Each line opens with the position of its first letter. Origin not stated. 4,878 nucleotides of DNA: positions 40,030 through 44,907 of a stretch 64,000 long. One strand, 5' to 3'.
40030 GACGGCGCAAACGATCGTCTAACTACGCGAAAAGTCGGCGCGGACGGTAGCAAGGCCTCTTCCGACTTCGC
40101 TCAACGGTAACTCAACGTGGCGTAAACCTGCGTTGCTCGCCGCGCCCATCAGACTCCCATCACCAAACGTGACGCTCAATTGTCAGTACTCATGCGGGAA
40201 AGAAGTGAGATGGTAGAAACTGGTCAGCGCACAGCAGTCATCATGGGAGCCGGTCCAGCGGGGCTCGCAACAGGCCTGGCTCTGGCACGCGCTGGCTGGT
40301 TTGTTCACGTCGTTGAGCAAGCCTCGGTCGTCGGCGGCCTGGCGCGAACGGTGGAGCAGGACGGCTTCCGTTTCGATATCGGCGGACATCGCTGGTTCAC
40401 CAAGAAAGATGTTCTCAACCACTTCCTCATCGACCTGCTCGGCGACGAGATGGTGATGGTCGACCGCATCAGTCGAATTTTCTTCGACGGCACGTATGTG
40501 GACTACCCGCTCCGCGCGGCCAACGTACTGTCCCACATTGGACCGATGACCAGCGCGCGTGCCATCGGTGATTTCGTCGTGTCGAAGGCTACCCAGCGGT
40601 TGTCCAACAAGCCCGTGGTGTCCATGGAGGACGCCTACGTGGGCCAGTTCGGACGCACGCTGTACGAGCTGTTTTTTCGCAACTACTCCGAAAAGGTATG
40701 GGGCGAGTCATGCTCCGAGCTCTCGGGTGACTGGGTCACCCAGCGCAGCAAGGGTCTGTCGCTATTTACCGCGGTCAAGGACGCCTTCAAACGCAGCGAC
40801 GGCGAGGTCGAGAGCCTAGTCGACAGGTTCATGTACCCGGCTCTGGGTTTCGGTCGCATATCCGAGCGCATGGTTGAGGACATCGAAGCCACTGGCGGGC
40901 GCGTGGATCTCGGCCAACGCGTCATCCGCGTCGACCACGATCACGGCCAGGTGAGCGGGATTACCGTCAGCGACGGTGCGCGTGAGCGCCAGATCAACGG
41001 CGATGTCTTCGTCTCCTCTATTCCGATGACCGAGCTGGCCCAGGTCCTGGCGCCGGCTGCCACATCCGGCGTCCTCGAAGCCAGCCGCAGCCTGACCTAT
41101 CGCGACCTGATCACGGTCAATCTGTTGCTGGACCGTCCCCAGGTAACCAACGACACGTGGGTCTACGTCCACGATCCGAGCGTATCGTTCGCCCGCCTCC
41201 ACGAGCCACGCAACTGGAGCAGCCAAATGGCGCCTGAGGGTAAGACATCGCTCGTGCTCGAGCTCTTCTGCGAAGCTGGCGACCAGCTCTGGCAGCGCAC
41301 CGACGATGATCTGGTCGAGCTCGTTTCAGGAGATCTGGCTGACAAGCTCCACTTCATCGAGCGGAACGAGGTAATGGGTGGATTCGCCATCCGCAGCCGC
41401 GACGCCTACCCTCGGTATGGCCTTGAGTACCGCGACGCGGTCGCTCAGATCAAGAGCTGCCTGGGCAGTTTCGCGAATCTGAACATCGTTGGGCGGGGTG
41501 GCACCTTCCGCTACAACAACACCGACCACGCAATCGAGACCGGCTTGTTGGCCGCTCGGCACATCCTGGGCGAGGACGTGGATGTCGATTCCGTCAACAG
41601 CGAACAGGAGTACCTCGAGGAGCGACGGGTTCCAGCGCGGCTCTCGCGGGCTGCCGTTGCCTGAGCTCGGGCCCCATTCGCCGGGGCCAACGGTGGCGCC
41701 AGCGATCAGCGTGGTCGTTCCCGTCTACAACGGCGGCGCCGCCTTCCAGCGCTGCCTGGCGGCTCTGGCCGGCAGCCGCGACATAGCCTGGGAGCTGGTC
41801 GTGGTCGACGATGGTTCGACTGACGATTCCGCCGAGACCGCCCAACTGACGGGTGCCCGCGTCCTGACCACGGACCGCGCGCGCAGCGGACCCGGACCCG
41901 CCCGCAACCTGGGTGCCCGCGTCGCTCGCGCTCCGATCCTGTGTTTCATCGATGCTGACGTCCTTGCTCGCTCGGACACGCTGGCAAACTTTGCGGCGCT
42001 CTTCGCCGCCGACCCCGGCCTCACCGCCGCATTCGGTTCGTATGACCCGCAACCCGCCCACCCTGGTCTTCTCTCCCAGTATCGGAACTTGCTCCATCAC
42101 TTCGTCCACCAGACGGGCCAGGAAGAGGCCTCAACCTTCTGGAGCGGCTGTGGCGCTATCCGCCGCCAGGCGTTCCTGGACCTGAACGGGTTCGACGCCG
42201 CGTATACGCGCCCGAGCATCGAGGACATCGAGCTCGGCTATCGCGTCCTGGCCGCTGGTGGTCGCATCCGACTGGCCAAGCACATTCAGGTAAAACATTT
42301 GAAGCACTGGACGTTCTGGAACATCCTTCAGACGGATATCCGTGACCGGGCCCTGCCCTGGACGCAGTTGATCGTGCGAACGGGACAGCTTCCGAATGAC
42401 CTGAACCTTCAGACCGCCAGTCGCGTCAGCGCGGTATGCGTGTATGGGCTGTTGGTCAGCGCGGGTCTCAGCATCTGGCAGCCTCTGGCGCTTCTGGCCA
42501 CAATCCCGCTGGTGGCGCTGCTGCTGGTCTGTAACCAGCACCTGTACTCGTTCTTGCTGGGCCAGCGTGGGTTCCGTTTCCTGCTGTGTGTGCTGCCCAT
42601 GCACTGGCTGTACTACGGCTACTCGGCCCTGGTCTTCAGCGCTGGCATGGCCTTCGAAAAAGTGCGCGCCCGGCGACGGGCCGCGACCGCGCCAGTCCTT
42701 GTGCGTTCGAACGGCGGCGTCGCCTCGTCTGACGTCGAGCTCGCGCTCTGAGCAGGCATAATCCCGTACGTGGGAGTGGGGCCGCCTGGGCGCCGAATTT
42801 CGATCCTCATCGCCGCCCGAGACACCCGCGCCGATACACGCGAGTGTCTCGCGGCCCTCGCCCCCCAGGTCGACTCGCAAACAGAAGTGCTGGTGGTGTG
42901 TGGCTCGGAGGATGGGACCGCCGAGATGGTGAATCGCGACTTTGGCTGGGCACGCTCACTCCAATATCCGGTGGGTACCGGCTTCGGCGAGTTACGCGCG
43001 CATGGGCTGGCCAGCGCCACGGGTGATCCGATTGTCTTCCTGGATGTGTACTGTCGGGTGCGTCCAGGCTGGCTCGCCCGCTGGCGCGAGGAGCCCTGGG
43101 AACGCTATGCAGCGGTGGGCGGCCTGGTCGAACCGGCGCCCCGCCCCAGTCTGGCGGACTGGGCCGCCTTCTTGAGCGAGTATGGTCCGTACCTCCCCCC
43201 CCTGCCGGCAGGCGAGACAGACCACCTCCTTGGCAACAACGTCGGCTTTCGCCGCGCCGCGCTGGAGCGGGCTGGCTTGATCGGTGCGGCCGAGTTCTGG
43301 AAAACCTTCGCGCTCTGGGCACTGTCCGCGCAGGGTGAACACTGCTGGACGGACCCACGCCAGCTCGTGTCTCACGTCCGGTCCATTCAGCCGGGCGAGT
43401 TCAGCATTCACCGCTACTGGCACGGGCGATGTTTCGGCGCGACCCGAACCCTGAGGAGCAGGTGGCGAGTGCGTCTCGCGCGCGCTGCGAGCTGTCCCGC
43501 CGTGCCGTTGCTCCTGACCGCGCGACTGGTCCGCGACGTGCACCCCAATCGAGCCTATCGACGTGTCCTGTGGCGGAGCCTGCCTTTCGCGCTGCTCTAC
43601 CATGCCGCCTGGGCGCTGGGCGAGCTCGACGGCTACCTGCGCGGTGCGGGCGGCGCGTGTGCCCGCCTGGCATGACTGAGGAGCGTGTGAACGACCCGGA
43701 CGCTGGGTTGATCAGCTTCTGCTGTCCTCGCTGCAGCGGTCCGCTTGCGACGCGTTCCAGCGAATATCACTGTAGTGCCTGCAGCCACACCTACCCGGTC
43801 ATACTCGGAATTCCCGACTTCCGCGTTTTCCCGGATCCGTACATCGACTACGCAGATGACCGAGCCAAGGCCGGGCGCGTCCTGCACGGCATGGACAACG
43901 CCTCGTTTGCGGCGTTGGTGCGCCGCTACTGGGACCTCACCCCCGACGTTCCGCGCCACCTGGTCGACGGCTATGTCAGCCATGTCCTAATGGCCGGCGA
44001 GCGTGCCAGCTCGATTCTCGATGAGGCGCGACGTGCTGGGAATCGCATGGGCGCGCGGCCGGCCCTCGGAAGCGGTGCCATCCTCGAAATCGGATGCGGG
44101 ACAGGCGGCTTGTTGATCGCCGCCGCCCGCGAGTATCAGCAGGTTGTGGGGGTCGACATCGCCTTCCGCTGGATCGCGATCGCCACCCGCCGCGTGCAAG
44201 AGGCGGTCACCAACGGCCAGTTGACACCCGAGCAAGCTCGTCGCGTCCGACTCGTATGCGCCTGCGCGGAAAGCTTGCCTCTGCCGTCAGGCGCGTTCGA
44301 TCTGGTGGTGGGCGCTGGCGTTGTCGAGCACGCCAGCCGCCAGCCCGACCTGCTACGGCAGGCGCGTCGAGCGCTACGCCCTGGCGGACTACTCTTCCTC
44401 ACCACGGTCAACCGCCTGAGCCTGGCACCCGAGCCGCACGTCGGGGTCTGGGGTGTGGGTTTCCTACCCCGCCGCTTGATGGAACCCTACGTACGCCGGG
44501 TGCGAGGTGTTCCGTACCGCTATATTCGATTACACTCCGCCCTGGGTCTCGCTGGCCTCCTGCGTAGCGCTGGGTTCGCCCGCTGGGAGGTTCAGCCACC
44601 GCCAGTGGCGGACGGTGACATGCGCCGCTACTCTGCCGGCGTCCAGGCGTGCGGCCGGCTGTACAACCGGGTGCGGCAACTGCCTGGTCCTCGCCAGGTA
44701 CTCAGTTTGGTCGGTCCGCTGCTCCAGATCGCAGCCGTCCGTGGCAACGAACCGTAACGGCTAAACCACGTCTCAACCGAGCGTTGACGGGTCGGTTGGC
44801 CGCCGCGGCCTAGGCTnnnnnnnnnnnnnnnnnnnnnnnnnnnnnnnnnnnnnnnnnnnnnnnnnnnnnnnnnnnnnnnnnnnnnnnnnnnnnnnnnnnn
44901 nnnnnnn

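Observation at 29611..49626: Four GT-C-type membrane glycosyltransferases plus a DPM1-like polyprenol-phosphate sugar synthase inside an EPS locus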

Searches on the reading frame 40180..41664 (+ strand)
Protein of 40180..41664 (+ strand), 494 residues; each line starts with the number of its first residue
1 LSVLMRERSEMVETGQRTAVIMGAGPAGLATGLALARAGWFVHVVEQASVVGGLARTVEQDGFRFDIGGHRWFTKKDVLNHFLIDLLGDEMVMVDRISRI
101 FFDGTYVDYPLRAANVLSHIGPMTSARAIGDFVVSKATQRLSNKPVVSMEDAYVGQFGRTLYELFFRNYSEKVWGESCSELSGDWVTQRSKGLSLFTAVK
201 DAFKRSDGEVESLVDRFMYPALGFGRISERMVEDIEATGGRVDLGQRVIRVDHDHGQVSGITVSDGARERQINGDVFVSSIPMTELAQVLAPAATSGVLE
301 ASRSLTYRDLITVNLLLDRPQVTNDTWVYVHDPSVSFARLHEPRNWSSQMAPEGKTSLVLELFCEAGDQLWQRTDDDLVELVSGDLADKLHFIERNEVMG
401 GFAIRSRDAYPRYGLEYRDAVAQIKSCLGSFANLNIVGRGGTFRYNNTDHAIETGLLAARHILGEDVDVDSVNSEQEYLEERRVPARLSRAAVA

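Call 4: search_protein_families(library=pfam, proteins=[window:40180-41664:+], max_evalue=0.01)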
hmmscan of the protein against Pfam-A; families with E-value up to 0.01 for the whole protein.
window:40180-41664:+ (494 aa): 9 families
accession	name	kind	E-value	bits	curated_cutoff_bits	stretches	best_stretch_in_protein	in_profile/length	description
PF01593.30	Amino_oxidase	-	7.1e-23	82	19.8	1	27-463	2-443/443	Flavin containing amine oxidoreductase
PF13450.12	NAD_binding_8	-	7e-12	45.9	21.9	1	21-83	1-65/68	NAD(P)-binding Rossmann-like domain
PF12831.13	FAD_oxidored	-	4.9e-06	26.5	27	0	20-55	3-38/416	FAD dependent oxidoreductase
PF01494.25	FAD_binding_3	-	0.00039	20.2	22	1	19-49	4-34/349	FAD binding domain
PF13738.12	Pyr_redox_3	-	0.0017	18.1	30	1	20-52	1-34/305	Pyridine nucleotide-disulphide oxidoreductase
PF01946.23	Thi4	-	0.0034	17.1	26.2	1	6-53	7-55/235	Thi4 family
PF00890.30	FAD_binding_2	-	0.0038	16.9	20.4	1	19-53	2-36/414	FAD binding domain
PF00070.33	Pyr_redox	-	0.0044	17.9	22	0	19-51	2-34/82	Pyridine nucleotide-disulphide oxidoreductase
PF07992.20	Pyr_redox_2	-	0.0067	16.3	26.1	0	19-49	3-33/291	Pyridine nucleotide-disulphide oxidoreductase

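Call 44: search_protein_families(library=ncbifam, proteins=[window:40180-41664:+], max_evalue=0.1)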
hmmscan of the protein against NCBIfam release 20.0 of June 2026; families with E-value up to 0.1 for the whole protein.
window:40180-41664:+ (494 aa): 80 families (the best 25 are shown)
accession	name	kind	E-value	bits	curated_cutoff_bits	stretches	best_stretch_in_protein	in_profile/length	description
NF005548.0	PRK07208.1-4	equivalog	4e-141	470.9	389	1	17-486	4-475/488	hypothetical protein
NF005545.0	PRK07208.1-1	equivalog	3.5e-117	391.8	451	1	19-487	10-488/504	hypothetical protein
NF005547.0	PRK07208.1-3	equivalog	2.2e-107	359.7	380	1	16-480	4-459/465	hypothetical protein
NF005546.0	PRK07208.1-2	equivalog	1.1e-103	347.7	418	2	91-482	111-525/527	hypothetical protein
NF005549.0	PRK07208.1-5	equivalog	4.7e-76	256.3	587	2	91-481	112-533/534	hypothetical protein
NF005560.0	PRK07233.1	equivalog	6.5e-33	114.2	252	1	20-460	4-426/435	hypothetical protein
TIGR02734.1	crtI_fam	subfamily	2e-19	69.7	238.1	2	19-91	1-71/504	phytoene desaturase family protein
TIGR03467.1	HpnE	equivalog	3.4e-15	56.3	283.05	2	20-82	2-66/430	hydroxysqualene dehydroxylase HpnE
NF058655.1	CrtID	equivalog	1.5e-14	53.8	640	1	20-83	2-64/478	bifunctional phytoene desaturase/3,4-desaturase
NF008845.0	PRK11883.1-5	equivalog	4.1e-13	48.4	560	2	15-159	3-156/468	protoporphyrinogen oxidase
TIGR02733.1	desat_CrtD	equivalog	4.5e-13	48.7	549.7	2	19-69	4-54/492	C-3',4' desaturase CrtD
NF045637.1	carotdesatCrtDProt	equivalog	4.3e-12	45.3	580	1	20-83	2-64/485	1-hydroxycarotenoid 3,4-desaturase CrtD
NF042421.1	hydcarot_desat_CrtD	equivalog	4.6e-12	45.2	500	1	18-93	3-76/487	1-hydroxycarotenoid 3,4-desaturase CrtD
NF008841.0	PRK11883.1-1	equivalog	1.7e-10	40.4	517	1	17-438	4-425/453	protoporphyrinogen oxidase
TIGR02730.1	carot_isom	equivalog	3.6e-10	39.3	586.9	2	19-110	3-91/493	carotenoid isomerase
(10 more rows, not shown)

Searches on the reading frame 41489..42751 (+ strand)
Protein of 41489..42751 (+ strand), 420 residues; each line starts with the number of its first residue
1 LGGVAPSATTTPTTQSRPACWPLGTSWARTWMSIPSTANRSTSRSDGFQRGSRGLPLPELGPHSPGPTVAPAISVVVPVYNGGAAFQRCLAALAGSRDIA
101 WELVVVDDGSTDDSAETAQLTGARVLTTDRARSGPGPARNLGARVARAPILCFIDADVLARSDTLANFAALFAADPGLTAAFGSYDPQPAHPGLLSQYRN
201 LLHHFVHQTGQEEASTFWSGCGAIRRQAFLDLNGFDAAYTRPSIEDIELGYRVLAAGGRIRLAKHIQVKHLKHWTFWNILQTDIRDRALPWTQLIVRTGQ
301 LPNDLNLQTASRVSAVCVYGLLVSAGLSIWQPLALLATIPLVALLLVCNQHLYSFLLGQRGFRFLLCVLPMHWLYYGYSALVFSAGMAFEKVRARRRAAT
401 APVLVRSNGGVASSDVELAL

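Call 4: search_protein_families(library=pfam, proteins=[window:41489-42751:+], max_evalue=0.01)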
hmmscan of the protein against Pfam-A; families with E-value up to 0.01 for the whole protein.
window:41489-42751:+ (420 aa): 6 families
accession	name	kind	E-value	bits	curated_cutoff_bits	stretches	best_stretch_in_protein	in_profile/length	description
PF00535.33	Glycos_transf_2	-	2.7e-22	79.9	23.3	1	74-229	1-164/168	Glycosyl transferase family 2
PF10111.15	Glyco_tranf_2_2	-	4.8e-12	46.4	27.3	1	74-171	1-105/276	Glycosyltransferase like family 2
PF13641.12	Glyco_tranf_2_3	-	6.7e-11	43.1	27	1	71-280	1-221/230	Glycosyltransferase like family 2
PF13632.12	Glyco_trans_2_3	-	9.1e-08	32.6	27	1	152-375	3-181/198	Glycosyl transferase family group 2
PF02709.20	Glyco_transf_7C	-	7.5e-07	29.2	23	1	209-273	11-77/78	N-terminal domain of galactosyltransferase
PF13506.12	Glyco_transf_21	-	1.5e-05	25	21.7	1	143-271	26-155/174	Glycosyl transferase family 21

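Call 89: search_solved_structures(query=window:41489-42751:+, max_evalue=0.01, show_alignments=0)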
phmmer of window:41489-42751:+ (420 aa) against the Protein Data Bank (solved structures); distinct sequences matched with E-value up to 0.01: 32.
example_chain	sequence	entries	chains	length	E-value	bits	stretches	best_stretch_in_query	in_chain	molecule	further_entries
2z87_A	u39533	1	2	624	4.7e-12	48.4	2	70-176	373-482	Chondroitin synthase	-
2z86_A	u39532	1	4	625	4.8e-12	48.4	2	70-176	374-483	Chondroitin synthase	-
5hea_A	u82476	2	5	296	7.6e-09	37.8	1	72-162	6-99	Putative glycosyltransferase (GalT1)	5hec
6yv7_B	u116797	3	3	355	9.7e-09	37.5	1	63-237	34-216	Glycosyl transferase, family 2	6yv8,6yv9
6yv7_A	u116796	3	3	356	9.7e-09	37.5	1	63-237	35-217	Glycosyl transferase, family 2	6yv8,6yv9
6p61_A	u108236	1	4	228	2.6e-08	36.1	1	69-197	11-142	Glycosyltransferase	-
5tze_C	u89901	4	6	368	5.7e-06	28.4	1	73-171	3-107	Glycosyl transferase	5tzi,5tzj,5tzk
3bcv_A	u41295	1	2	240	6.6e-06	28.2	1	69-175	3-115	Putative glycosyltransferase protein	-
5tz8_A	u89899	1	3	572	1.2e-05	27.3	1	73-171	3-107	Glycosyl transferase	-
3l7j_A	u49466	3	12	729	7.9e-05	24.6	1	73-192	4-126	Teichoic acid biosynthesis protein F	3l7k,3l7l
3l7i_A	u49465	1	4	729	7.9e-05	24.6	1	73-192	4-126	Teichoic acid biosynthesis protein F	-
3l7m_A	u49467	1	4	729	7.9e-05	24.6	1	73-192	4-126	Teichoic acid biosynthesis protein F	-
4y6n_A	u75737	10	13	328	0.00015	23.7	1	71-159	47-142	Glucosyl-3-phosphoglycerate synthase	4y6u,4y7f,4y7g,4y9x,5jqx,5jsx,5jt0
3e25_A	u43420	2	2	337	0.00017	23.5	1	71-159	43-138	Putative uncharacterized protein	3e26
4ddz_A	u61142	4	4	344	0.00018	23.5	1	71-159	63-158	GLUCOSYL-3-PHOSPHOGLYCERATE SYNTHASE (GpgS) | Glucosyl-3-phosphoglycerate synthase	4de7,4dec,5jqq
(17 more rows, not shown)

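Call 90: search_protein_families(library=ncbifam, proteins=[window:41489-42751:+], max_evalue=0.00001)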
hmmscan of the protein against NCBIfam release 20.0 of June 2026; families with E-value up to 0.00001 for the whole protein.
window:41489-42751:+ (420 aa): 12 families
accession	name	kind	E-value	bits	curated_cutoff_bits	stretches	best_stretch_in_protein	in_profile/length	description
TIGR03965.1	mycofact_glyco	equivalog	2e-29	102.8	280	1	67-346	71-350/467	mycofactocin biosynthesis glycosyltransferase MftF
NF041875.1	EPS_EpsD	equivalog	6.2e-26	91.6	370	1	73-272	1-208/325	exopolysaccharide biosynthesis glycosyltransferase EpsD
TIGR04283.1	glyco_like_mftF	equivalog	3.2e-20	72.7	182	1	73-289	1-204/221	TIGR04283 family arsenosugar biosynthesis glycosyltransferase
NF007482.0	PRK10073.1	equivalog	2.2e-15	56.5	423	1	71-158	6-96/334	glycosyltransferase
NF010496.0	PRK13915.1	equivalog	4.5e-10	39.1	262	1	72-165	32-134/307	glucosyl-3-phosphoglycerate synthase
TIGR03937.1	PgaC_IcaA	equivalog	8.3e-10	38.2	422.3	1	70-183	44-161/407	poly-beta-1,6-N-acetyl-D-glucosamine synthase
NF038302.1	EPS_HpsE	equivalog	9.1e-09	34.7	300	1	73-184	3-122/307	hormogonium polysaccharide biosynthesis glycosyltransferase HpsE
NF047683.1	TeichurnBiosyTuaG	equivalog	4.5e-08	33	400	1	70-168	5-107/252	teichuronic acid biosynthesis protein TuaG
NF050819.1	PolSacchBiosHfsG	equivalog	4.5e-08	32.6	500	1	69-255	10-203/302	polysaccharide biosynthesis protein HfsG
NF058614.1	PPMAGASynPpgS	equivalog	4.9e-06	26.1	370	1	75-148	4-73/226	polyprenyl-phospho-N-acetylgalactosaminyl synthase PpgS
NF038299.1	EPS_HpsN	equivalog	8.1e-06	25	425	0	71-181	1-115/317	hormogonium polysaccharide biosynthesis glycosyltransferase HpsN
NF053739.1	GlytfEpsEBac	equivalog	8.8e-06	24.9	450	0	71-119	1-49/265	glycosyltransferase EpsE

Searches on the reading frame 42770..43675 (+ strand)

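Call 5: search_protein_families(library=pfam, proteins=[window:42770-43675:+], max_evalue=0.01)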
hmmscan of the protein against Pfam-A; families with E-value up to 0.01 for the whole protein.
window:42770-43675:+ (301 aa): 1 family
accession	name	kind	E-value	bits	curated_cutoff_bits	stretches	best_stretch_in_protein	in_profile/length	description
PF00535.33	Glycos_transf_2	-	2.5e-06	28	23.3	1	11-125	1-120/168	Glycosyl transferase family 2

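Call 90: search_protein_families(library=ncbifam, proteins=[window:42770-43675:+], max_evalue=0.00001)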
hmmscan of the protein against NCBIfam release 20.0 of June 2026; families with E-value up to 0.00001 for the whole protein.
window:42770-43675:+ (301 aa): 2 families
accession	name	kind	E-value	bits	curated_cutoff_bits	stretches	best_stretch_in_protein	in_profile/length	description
TIGR03965.1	mycofact_glyco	equivalog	4.2e-09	35.8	280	1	8-167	74-243/467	mycofactocin biosynthesis glycosyltransferase MftF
NF041875.1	EPS_EpsD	equivalog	3.3e-06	26.8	370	1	10-163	1-165/325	exopolysaccharide biosynthesis glycosyltransferase EpsD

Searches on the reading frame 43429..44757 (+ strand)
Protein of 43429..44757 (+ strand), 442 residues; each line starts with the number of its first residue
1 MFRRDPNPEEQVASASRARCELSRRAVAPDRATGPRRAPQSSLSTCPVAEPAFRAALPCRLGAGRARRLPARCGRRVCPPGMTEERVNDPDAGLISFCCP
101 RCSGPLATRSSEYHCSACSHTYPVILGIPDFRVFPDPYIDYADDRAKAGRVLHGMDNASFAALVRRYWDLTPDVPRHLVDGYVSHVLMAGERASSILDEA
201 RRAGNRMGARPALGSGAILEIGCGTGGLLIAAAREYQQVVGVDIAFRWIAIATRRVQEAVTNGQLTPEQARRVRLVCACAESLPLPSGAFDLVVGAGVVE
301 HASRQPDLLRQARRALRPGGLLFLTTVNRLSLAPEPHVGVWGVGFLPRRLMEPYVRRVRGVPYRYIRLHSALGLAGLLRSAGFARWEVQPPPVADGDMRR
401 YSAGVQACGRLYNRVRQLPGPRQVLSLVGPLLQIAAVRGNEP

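Call 5: search_protein_families(library=pfam, proteins=[window:43429-44757:+], max_evalue=0.01)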
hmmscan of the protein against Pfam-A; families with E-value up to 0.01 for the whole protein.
window:43429-44757:+ (442 aa): 11 families
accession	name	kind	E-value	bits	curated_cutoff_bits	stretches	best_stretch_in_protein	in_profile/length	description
PF08241.18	Methyltransf_11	-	4.6e-20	72.5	21.2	1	219-324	1-95/95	Methyltransferase domain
PF13489.12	Methyltransf_23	-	1.4e-19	70.8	27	1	200-386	9-162/164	Methyltransferase domain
PF13649.12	Methyltransf_25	-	3.4e-18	66.6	27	1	218-320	1-97/97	Methyltransferase domain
PF08242.18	Methyltransf_12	-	2.2e-14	54.4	30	1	219-322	1-98/98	Methyltransferase domain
PF13847.12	Methyltransf_31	-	9.8e-12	45.2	27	1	217-330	6-115/145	Methyltransferase domain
PF01209.24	Ubie_methyltran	-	1.2e-08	35.1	20.1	1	217-329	50-156/233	ubiE/COQ5 methyltransferase family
PF02353.26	CMAS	-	2e-06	27.8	27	1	191-330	37-170/273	Mycolic acid cyclopropane synthetase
PF08003.17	Methyltransf_9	-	1.6e-05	24.5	23.8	1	215-327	116-220/315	Protein of unknown function (DUF1698)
PF02390.23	Methyltransf_4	-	0.00036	20.5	24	1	218-265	5-55/173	Putative methyltransferase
PF05175.20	MTS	-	0.00062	19.9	23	1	215-324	32-138/170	Methyltransferase small domain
PF07191.17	Zn_ribbon_6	-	0.0082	16.6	25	0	99-123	3-27/67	Double zinc ribbon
